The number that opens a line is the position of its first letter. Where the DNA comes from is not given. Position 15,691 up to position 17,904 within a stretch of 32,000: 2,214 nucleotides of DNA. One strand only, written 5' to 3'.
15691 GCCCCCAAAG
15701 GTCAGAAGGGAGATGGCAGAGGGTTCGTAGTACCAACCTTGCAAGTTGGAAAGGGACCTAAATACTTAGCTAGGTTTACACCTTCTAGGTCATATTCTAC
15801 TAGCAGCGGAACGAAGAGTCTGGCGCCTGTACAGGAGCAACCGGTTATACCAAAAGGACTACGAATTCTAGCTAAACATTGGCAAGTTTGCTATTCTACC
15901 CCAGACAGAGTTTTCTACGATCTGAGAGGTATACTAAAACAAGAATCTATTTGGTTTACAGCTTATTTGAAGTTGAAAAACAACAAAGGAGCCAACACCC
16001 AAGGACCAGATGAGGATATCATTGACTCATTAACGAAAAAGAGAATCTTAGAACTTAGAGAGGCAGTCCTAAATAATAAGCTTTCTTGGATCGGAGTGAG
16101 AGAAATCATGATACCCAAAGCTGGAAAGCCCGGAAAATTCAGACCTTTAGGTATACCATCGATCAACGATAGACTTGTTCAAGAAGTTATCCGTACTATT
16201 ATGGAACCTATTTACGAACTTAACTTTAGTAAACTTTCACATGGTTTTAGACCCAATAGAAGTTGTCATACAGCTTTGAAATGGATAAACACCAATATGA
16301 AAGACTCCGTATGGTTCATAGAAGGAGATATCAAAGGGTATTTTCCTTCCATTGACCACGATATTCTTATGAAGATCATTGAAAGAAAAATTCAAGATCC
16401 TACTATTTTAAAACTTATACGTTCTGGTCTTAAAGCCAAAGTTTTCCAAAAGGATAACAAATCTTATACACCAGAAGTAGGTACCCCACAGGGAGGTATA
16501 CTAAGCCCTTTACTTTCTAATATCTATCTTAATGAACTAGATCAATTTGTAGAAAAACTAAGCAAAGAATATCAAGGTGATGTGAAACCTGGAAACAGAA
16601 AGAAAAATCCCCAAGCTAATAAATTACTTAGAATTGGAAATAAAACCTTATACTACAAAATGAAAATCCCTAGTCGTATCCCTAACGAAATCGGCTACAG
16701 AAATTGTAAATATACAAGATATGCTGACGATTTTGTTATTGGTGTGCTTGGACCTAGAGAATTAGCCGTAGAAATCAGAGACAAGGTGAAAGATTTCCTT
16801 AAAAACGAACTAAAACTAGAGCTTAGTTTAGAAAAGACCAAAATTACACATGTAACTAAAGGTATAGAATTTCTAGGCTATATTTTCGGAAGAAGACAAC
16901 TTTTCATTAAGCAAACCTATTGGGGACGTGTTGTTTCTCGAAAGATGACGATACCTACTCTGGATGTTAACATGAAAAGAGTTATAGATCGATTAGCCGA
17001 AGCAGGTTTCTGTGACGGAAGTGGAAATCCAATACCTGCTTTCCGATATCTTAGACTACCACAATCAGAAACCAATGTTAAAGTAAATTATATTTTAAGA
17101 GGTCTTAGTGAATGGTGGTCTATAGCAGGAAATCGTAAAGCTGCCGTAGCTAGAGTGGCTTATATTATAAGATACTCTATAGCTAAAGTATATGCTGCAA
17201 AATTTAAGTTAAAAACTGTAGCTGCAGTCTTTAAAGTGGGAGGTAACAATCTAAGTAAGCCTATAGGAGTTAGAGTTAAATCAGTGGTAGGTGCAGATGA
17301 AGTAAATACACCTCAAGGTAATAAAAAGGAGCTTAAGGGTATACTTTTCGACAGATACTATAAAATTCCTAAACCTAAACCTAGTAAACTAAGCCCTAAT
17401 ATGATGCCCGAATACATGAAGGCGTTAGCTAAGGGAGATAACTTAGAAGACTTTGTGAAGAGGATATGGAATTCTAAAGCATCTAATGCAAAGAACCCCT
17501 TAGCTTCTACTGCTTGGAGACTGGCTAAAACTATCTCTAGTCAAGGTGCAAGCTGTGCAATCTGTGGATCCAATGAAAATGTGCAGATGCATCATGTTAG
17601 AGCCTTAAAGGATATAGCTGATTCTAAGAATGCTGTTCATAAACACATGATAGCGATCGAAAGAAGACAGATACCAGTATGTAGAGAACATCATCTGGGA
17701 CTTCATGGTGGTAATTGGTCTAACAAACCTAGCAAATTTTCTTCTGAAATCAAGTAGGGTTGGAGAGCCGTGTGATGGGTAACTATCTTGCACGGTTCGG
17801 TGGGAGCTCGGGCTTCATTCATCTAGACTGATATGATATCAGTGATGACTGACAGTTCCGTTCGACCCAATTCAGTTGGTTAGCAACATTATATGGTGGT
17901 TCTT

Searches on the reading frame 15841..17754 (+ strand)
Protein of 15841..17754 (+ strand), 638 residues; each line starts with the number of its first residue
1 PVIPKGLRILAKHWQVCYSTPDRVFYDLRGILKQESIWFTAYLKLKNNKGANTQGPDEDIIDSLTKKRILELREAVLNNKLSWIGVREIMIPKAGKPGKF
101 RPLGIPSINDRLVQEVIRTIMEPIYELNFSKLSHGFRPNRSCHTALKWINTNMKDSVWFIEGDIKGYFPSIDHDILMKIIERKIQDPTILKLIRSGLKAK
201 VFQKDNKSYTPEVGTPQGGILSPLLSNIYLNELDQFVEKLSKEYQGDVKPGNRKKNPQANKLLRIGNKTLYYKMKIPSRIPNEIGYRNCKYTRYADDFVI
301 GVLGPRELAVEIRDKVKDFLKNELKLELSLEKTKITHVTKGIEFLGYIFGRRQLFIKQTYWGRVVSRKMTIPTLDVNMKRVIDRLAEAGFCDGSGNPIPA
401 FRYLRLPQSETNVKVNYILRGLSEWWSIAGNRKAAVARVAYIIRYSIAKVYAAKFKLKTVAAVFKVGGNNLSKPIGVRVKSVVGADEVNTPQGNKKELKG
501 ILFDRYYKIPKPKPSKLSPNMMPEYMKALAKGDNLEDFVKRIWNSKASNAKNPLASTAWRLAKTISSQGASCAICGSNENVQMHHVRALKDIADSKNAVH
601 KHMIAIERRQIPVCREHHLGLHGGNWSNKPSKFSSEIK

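Call 75: search_protein_families(library=pfam, proteins=[window:15841-17754:+])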
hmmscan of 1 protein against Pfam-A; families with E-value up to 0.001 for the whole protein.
seq(638 aa): 3 families
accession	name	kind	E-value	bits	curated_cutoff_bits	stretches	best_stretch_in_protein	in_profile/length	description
PF00078.32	RVT_1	-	9.7e-36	123.8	29.6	1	91-349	1-205/205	Reverse transcriptase (RNA-dependent DNA polymerase)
PF01348.27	Intron_maturas2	-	6.9e-18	65.4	20.8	1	373-473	5-108/140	Type II intron maturase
PF21368.3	AI2M-like_HNH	-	4.7e-07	30.1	23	1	572-618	1-49/49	AI2M/AI1M-like, HNH endonuclease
